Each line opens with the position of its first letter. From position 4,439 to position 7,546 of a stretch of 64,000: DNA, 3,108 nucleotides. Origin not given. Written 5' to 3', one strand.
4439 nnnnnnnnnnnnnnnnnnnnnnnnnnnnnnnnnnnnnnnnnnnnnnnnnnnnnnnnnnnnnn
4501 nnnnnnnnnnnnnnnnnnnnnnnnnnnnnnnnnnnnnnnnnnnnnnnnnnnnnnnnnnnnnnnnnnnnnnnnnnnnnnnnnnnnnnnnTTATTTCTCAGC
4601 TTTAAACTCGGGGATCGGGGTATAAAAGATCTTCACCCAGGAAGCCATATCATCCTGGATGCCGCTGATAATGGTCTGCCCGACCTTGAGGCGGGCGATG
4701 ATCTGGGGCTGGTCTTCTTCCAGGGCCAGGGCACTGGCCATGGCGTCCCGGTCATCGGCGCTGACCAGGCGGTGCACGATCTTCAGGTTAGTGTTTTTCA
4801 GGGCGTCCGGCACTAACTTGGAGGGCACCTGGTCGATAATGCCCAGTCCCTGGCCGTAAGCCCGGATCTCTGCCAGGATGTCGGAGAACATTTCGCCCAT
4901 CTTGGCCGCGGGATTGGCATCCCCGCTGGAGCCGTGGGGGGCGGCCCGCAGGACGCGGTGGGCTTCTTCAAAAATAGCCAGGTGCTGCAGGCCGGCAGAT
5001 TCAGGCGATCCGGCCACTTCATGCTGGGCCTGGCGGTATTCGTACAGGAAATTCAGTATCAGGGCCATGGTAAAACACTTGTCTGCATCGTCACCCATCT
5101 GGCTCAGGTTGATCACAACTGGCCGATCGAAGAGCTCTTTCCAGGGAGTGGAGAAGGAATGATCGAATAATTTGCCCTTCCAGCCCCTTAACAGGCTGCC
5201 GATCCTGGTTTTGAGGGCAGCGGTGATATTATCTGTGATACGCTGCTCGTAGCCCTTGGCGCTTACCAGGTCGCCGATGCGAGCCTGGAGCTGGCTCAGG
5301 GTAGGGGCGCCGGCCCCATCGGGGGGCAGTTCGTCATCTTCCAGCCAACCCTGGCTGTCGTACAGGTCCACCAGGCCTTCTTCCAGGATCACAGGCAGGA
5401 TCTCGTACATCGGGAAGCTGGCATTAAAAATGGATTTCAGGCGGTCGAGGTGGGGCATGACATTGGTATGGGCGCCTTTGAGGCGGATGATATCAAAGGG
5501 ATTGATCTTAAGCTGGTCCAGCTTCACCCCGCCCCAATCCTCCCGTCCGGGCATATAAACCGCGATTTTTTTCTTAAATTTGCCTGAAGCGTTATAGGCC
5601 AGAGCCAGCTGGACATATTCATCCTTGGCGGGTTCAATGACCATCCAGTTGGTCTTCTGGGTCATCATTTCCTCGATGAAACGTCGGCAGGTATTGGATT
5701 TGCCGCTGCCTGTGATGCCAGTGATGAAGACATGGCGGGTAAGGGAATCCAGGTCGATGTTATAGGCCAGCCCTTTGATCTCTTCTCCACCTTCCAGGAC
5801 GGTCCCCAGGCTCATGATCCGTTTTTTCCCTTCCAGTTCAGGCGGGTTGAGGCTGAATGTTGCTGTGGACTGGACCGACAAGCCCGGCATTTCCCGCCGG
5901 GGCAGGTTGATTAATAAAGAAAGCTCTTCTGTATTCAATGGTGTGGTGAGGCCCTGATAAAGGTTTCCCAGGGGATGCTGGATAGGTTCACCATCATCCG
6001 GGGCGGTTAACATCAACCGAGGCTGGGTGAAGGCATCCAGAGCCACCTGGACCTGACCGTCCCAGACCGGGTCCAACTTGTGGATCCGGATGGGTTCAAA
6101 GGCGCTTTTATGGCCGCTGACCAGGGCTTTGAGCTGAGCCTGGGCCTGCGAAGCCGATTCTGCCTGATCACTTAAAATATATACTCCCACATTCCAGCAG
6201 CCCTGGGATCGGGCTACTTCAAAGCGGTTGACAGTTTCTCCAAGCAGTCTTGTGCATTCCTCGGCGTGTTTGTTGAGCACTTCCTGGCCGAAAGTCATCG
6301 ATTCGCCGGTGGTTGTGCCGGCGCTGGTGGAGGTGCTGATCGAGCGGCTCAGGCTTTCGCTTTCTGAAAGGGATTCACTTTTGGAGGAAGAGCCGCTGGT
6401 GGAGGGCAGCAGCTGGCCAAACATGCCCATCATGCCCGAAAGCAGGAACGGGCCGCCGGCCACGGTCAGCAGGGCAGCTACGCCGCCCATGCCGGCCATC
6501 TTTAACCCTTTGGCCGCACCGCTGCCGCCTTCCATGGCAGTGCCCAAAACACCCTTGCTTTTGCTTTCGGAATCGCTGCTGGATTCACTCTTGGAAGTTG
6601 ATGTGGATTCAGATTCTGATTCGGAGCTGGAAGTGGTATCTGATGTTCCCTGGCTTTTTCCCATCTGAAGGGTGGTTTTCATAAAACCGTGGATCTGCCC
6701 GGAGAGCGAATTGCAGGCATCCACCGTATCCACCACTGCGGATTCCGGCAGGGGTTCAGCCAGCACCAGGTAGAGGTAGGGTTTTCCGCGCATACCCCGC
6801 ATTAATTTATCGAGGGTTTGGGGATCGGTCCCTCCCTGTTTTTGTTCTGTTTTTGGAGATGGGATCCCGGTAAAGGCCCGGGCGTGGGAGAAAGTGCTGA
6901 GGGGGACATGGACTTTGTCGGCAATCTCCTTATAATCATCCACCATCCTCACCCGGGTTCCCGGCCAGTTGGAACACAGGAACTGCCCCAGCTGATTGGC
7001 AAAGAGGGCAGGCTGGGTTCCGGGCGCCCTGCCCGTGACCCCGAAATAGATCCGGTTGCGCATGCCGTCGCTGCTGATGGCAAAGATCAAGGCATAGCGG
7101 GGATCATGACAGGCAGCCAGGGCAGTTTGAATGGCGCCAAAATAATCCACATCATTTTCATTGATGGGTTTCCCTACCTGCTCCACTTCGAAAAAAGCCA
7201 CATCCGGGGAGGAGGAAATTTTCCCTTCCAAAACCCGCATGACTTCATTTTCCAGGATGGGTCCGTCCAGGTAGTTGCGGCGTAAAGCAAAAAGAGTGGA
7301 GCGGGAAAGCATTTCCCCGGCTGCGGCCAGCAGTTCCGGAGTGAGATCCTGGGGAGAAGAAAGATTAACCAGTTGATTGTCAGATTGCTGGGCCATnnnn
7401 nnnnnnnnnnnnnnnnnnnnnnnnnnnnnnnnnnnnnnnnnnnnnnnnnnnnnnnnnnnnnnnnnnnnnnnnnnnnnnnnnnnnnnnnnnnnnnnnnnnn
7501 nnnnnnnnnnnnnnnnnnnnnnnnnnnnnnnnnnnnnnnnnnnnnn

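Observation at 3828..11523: Four-gene STK / Hsp70-FHA / HerA-like ATPase / CX2CX3C-protein operon that matches no named system I know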

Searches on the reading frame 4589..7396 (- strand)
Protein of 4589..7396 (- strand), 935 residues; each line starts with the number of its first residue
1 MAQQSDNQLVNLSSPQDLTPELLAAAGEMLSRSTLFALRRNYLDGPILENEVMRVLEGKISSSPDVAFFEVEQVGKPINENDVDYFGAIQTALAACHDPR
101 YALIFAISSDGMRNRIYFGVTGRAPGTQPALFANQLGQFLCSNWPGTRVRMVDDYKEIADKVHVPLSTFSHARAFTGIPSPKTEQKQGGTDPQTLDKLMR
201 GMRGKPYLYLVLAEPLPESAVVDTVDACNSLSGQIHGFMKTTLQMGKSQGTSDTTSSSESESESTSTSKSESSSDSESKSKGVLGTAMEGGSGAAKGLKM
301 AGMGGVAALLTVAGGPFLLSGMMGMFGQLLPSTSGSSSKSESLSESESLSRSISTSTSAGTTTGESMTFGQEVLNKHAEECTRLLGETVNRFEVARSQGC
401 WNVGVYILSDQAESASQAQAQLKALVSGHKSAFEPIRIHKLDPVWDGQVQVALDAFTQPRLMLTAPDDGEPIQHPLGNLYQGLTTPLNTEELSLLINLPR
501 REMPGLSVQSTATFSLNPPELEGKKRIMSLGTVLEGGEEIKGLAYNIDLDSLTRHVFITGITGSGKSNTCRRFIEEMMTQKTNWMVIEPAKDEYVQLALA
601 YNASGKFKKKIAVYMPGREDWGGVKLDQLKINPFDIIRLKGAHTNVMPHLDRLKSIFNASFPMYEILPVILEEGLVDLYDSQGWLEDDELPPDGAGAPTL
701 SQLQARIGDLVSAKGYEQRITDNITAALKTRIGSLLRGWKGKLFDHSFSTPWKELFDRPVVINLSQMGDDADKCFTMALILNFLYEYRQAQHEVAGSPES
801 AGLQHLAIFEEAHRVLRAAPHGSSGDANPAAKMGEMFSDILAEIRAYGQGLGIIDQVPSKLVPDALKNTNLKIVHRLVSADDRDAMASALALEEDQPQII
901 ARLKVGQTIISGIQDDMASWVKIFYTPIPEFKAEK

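Call 4: search_protein_families(library=pfam, proteins=[window:4589-7396:-], max_evalue=0.01)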
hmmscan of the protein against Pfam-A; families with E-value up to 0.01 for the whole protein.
window:4589-7396:- (935 aa): 3 families
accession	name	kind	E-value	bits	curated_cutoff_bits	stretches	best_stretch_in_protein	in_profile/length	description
PF01935.23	DUF87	-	9.4e-12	45.9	23.2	1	531-662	4-121/220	Helicase HerA, central domain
PF01580.24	FtsK_SpoIIIE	-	0.00037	20.4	24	1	537-581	23-67/221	FtsK/SpoIIIE family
PF10412.15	TrwB_AAD_bind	-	0.0022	17.4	20.5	1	550-587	12-49/387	Type IV secretion-system coupling protein DNA-binding domain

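Call 5: search_protein_families(library=padloc, proteins=[window:4589-7396:-], max_evalue=0.01)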
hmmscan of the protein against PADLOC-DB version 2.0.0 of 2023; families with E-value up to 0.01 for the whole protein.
window:4589-7396:- (935 aa): 14 families
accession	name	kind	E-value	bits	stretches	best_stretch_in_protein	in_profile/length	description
PDLC04105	HerA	-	7.3e-15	52.5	2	760-912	382-524/576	-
PDLC04140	mad8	-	3.1e-14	51.2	1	546-912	19-288/314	mads_8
PDLC04097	HerA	-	5.6e-12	43.1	1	757-923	432-592/618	-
PDLC04103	HerA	-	4e-11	40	2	550-605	168-223/579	-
PDLC04098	HerA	-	3.8e-09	33.7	1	800-886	523-608/686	-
PDLC01055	HerA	-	1.5e-08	31.9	1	529-600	133-205/532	Type III coevolved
PDLC04100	HerA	-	2.1e-08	31.3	1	800-923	436-555/580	-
PDLC02185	HerA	-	3.7e-08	30.6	1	801-923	443-561/585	-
PDLC04106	HerA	-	8.7e-08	29.1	1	762-894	474-598/667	-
PDLC04102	HerA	-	1.7e-07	28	1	760-892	468-587/654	-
PDLC04107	HerA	-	1.9e-05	21.8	1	553-616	169-230/306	-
PDLC04099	HerA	-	0.001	16.4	1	553-595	169-211/214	-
PDLC04101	HerA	-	0.0021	14.8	1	553-598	168-213/400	-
PDLC02188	HerA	-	0.0027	14.6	0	553-583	144-174/578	-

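Call 6: search_protein_families(library=ncbifam, proteins=[window:4589-7396:-], max_evalue=0.01)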
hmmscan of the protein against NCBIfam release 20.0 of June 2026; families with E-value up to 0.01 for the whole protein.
window:4589-7396:- (935 aa): 9 families
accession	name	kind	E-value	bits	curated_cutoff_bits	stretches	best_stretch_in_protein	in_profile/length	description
NF033849.1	ser_rich_anae_1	subfamily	7.8e-38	129.5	650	1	239-894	465-1107/1163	serine-rich protein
NF053655.1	CedD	equivalog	4.6e-23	81.7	600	2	832-913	434-515/527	DNA-translocating ATPase CedD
NF040819.1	helicase_HerA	equivalog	1e-15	57.3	970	1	785-924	384-515/561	DNA double-strand break repair helicase HerA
NF040937.1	HerA_Thermprot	equivalog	3.1e-10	39.1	800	2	761-923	311-461/487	DNA double-strand break repair helicase HerA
NF042943.1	HerA_antiphage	equivalog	4.4e-08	32.1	800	1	761-918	398-544/566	anti-phage-associated helicase HerA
NF033845.1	MSCRAMM_ClfB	exception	2.2e-05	22.6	999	1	250-359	592-651/871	MSCRAMM family adhesin clumping factor ClfB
NF045975.1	VirB4_plasma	equivalog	0.00052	17.8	590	1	556-604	518-565/894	Mbov_0397 family ICE element conjugal transfer ATPase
NF045971.1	conju_CD1110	equivalog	0.0029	15.9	325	0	555-603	417-465/752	VirB4-like conjugal transfer ATPase, CD1110 family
NF042944.1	HerA_antiphage_2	equivalog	0.0051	15.6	850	0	553-582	136-165/576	anti-phage-associated helicase HerA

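Call 7: find_homologous_proteins(query=window:4589-7396:-, max_evalue=0.00001)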
Query window:4589-7396:- (935 aa): 236 proteins with E <= 0.00001 among 8000 candidates; the best 120 are listed.
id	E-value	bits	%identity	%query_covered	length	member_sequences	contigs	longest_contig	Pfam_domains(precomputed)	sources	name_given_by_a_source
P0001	0.0e+0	1982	94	100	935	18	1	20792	PF01935.24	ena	-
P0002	0.0e+0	1973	93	100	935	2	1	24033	PF01935.24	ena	-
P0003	0.0e+0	1946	92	100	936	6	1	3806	PF01935.24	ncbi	-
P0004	0.0e+0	1902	96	94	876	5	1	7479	PF01935.24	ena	-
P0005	0.0e+0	1887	89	100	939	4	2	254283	PF01935.24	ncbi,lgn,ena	-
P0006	0.0e+0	1885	88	100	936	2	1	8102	PF01935.24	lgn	-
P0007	0.0e+0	1824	86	100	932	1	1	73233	PF01935.24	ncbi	-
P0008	0.0e+0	1812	85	100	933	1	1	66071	PF01935.24,PF01580.25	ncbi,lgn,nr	ncbi:MAG: ATP-binding protein [Anaerolineales bacterium]|nr:ATP-binding protein [Anaerolineales bact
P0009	0.0e+0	1795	85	100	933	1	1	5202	PF01935.24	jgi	-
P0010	0.0e+0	1774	84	100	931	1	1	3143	PF01935.24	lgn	-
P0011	0.0e+0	1699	80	99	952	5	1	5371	PF01935.24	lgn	-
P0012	0.0e+0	1695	79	100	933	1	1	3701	PF01935.24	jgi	jgi:hypothetical protein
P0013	0.0e+0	1692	79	100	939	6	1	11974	PF01935.24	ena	-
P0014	0.0e+0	1690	80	99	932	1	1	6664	PF01935.24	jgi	jgi:hypothetical protein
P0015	0.0e+0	1679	79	100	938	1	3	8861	PF01935.24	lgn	-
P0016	0.0e+0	1673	79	100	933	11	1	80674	PF01935.24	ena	-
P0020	0.0e+0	1646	77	100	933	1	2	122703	PF01935.24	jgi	jgi:Helicase HerA, central domain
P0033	0.0e+0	1435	68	98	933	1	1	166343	PF01935.24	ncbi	-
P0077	0.0e+0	1367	66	97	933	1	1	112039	PF01935.24,PF01580.25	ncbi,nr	ncbi:MAG: ATP-binding protein [Anaerolineales bacterium]|nr:ATP-binding protein [Anaerolineales bact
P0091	0.0e+0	1358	66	97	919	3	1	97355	PF01935.24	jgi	jgi:hypothetical protein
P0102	0.0e+0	1349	66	97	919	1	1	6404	PF01935.24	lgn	-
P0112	0.0e+0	1337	64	98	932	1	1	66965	PF01935.24,PF01580.25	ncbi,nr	ncbi:MAG: ATP-binding protein [Anaerolineales bacterium]|nr:ATP-binding protein [Anaerolineales bact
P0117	0.0e+0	1332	64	98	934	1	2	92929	PF01935.24,PF01580.25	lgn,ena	-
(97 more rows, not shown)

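Call 8: find_encoding_contigs(protein=P0033, flank=10000, max_places=2)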
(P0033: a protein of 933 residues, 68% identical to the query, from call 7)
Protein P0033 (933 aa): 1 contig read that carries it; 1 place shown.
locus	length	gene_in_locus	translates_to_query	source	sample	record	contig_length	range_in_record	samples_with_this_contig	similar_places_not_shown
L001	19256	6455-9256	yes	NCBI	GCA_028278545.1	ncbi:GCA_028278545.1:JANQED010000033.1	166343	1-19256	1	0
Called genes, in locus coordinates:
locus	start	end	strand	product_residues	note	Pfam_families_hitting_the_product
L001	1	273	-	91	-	?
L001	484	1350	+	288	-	PF00106:adh_short, PF13561:adh_short_C2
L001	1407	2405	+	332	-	-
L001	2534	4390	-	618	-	PF00069:Pkinase, PF07714:PK_Tyr_Ser-Thr, PF03109:ABC1, PF01636:APH (faint), PF13176:TPR_7 (faint), PF07719:TPR_2 (faint), PF13371:TPR_9 (faint), PF13424:TPR_12 (faint), +2 more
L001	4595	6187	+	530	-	PF00012:HSP70, PF16697:Yop-YscD_cpl, PF00498:FHA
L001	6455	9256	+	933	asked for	PF01935:DUF87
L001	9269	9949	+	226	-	-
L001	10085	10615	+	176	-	-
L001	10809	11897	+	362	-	PF04055:Radical_SAM, PF13353:Fer4_12 (weak)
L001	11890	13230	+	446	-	PF04055:Radical_SAM, PF13353:Fer4_12 (faint)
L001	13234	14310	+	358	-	PF04055:Radical_SAM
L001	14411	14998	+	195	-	-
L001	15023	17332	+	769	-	-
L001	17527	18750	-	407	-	PF00675:Peptidase_M16, PF05193:Peptidase_M16_C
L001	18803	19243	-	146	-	PF14407:Frankia_peptide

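Call 9: find_encoding_contigs(protein=P0077, flank=10000, max_places=2)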
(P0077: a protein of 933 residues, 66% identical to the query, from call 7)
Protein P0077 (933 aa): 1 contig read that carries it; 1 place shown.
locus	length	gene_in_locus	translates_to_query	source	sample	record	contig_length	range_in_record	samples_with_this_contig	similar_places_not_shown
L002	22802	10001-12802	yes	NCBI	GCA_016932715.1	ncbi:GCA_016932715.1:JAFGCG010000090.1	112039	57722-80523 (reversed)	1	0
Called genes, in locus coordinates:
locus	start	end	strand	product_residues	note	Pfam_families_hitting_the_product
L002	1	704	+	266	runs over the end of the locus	PF02358:Trehalose_PPase, PF08282:Hydrolase_3 (faint), PF05116:S6PP (weak)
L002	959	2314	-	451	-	PF14691:Fer4_20, PF01262:AlaDh_PNT_C (faint), PF01946:Thi4 (faint), PF00890:FAD_binding_2 (weak), PF03486:HI0933_like (weak), PF07992:Pyr_redox_2, PF13450:NAD_binding_8 (weak), PF00070:Pyr_redox (weak), +4 more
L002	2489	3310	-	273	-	PF10418:DHODB_Fe-S_bind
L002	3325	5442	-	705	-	PF13510:Fer2_4, PF00037:Fer4 (faint), PF10588:NADH-G_4Fe-4S_3 (faint), PF12838:Fer4_7, PF22117:Fer4_Nqo3, PF04879:Molybdop_Fe4S4, PF00384:Molybdopterin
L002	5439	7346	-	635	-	PF01512:Complex1_51K, PF10531:SLBB (weak), PF10589:NADH_4Fe-4S, PF00037:Fer4, PF12797:Fer4_2 (weak), PF12838:Fer4_7, PF13187:Fer4_9, PF13237:Fer4_10, +2 more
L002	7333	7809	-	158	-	PF01257:2Fe-2S_thioredx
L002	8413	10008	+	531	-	PF00012:HSP70, PF21523:ParM_N (faint), PF00498:FHA, PF16697:Yop-YscD_cpl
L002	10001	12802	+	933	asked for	PF01580:FtsK_SpoIIIE (faint), PF01935:DUF87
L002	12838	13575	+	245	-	-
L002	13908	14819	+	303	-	-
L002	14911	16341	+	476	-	-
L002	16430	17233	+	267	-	-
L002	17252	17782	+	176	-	-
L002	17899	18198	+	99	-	-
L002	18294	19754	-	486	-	PF00069:Pkinase, PF07714:PK_Tyr_Ser-Thr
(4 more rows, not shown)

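Call 10: find_encoding_contigs(protein=P0117, flank=10000, max_places=2)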
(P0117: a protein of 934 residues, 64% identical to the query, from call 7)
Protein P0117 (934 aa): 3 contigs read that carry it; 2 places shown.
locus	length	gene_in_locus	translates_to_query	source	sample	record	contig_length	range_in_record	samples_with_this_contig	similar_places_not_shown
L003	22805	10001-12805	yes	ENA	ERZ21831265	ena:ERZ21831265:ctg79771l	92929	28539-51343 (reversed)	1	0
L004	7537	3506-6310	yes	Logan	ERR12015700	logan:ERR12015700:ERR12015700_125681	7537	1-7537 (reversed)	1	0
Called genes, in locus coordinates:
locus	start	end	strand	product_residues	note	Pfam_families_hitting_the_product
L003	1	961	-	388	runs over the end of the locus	PF13506:Glyco_transf_21 (weak), PF00535:Glycos_transf_2, PF13641:Glyco_tranf_2_3, PF13632:Glyco_trans_2_3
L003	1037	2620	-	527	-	PF03170:CBM_BcsB_1st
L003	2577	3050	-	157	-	PF03170:CBM_BcsB_1st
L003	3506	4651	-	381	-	PF02706:Wzz, PF13807:GNVR, PF00990:GGDEF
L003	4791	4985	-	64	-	-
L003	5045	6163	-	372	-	PF13439:Glyco_transf_4, PF13579:Glyco_trans_4_4 (weak), PF20706:GT4-conflict, PF00534:Glycos_transf_1, PF13692:Glyco_trans_1_4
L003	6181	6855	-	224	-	PF02397:Bac_transf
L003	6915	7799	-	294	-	-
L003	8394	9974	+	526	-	PF00012:HSP70, PF21523:ParM_N (faint), PF16697:Yop-YscD_cpl, PF00498:FHA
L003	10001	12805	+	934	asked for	PF01580:FtsK_SpoIIIE (weak), PF01935:DUF87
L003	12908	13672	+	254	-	-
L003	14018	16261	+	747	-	-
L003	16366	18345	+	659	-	-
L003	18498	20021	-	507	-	PF00069:Pkinase, PF07714:PK_Tyr_Ser-Thr, PF03109:ABC1 (faint)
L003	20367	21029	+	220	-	PF02607:B12-binding_2, PF02310:B12-binding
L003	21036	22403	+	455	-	PF05369:MtmB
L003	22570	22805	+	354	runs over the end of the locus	PF02608:Bmp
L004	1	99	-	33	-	?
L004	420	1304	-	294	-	-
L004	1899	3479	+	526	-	PF00012:HSP70, PF21523:ParM_N (faint), PF16697:Yop-YscD_cpl, PF00498:FHA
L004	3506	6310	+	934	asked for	PF01580:FtsK_SpoIIIE (weak), PF01935:DUF87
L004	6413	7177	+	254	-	-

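Call 31: search_solved_structures(query=A2, max_evalue=0.01, show_alignments=2)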
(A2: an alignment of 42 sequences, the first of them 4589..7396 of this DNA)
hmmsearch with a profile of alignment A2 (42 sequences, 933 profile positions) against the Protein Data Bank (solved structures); distinct sequences matched with E-value up to 0.01: 6.
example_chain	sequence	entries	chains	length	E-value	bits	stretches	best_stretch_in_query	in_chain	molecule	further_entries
9x1l_A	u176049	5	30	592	2.8e-10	41.8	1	837-922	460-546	DNA helicase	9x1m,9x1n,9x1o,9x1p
4d2i_A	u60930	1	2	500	6.9e-10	40.5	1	803-921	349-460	HERA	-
8yho_A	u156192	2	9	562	3.5e-07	31.6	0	550-594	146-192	DUF87 domain-containing protein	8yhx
8xau_A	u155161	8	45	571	7.5e-06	27.2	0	777-927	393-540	ATP-binding protein | HerA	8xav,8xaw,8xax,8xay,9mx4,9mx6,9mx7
9c1m_M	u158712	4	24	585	0.00014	23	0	517-578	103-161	ATP-binding protein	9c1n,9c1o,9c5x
8wiv_A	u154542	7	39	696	0.0033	18.4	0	527-578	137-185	Helicase HerA central domain-containing protein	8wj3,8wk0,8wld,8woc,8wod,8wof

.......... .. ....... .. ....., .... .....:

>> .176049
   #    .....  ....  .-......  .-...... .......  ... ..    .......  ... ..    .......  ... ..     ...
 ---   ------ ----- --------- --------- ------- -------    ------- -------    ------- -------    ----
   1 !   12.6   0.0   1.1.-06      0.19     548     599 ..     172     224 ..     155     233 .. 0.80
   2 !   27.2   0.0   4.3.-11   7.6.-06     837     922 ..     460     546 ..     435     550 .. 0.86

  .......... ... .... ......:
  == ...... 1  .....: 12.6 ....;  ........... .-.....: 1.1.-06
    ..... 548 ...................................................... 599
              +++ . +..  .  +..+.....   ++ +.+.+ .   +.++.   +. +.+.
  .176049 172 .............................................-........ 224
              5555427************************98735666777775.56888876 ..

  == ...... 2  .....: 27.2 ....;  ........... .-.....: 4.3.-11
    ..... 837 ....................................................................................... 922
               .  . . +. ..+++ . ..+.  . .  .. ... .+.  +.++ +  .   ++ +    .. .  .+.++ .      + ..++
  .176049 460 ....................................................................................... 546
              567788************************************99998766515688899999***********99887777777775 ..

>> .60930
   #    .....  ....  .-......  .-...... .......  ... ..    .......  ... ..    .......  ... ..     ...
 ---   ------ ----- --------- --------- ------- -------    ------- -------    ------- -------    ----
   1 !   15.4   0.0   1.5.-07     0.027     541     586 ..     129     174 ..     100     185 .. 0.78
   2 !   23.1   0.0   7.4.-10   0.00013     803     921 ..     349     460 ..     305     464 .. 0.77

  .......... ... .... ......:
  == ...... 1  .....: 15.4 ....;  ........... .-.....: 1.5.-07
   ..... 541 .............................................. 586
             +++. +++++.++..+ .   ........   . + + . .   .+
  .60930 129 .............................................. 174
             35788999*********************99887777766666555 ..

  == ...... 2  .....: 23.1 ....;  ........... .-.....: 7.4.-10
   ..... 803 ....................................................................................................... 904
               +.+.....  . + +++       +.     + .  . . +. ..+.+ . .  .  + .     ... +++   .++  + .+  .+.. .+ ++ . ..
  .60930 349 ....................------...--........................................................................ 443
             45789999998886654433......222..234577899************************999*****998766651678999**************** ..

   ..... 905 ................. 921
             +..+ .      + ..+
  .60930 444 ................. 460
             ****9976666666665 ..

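Call 34: predict_structure(alignment_id=A2)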
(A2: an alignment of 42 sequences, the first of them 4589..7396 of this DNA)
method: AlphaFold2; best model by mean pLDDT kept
length: 935 residues; sequences in the alignment: 42
mean_pLDDT: 60.2   pTM: 0.45
mean pLDDT of the five models: 60.2, 50.6, 49.6, 49.3, 43.3
residues with pLDDT >= 90: 39; 70-90: 362; 50-70: 197; < 50: 337
segments of 3 or more residues with pLDDT < 50: 1-12, 76-80, 185-190, 248-367, 501-522, 535-544, 560-566, 662-664, 786-881, 890-892, 895-935
pLDDT, mean of each block of 10 residues (from residue 1): 35 53 69 83 86 77 75 59 62 73 90 84 79 73 66 83 83 90 50 71 87 88 83 74 54 33 27 25 31 33 31 31 28 26 25 31 44 72 85 79 93 87 80 83 85 87 82 83 88 79 29 32 56 46 51 53 47 72 67 77 80 80 80 66 57 56 56 77 68 73 78 75 71 57 71 75 66 55 49 36 36 30 33 33 40 40 43 45 51 49 31 28 26 31
secondary structure, 60 per line:
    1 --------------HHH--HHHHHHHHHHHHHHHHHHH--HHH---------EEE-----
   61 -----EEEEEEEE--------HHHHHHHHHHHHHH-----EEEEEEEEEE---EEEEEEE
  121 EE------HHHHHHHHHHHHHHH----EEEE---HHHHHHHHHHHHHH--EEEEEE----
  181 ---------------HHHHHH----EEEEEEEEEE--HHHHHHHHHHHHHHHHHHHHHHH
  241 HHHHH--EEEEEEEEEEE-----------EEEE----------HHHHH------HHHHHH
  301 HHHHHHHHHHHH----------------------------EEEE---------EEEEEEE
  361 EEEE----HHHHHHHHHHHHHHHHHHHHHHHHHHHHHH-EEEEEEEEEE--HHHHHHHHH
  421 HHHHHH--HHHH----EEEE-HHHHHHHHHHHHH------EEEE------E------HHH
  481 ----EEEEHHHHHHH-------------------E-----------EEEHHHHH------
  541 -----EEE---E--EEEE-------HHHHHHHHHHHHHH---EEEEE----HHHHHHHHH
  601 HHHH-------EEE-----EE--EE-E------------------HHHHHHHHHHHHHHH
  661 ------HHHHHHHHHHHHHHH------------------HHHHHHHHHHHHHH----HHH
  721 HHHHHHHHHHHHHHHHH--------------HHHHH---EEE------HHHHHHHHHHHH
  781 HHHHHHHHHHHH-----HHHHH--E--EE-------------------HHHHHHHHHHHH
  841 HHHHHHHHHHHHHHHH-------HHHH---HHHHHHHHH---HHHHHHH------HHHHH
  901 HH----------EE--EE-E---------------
elements in order (helices of 4 or more, strands of 3 or more residues): H20-38 E53-55 E66-73 H82-95 E101-110 E114-122 H129-143 E148-151 H155-168 E171-176 H196-201 E206-215 H218-245 E248-258 E270-273 H284-288 H295-312 E341-344 E354-364 H369-398 E400-409 H412-426 H429-432 E437-440 H442-454 E461-464 E485-488 H489-495 E527-529 H530-534 E546-548 E555-558 H566-579 E583-587 H592-604 E612-614 H646-660 H667-681 H700-713 H718-737 H752-756 E760-762 H769-792 H798-802 H829-856 H864-867 H871-879 H883-889 H896-902
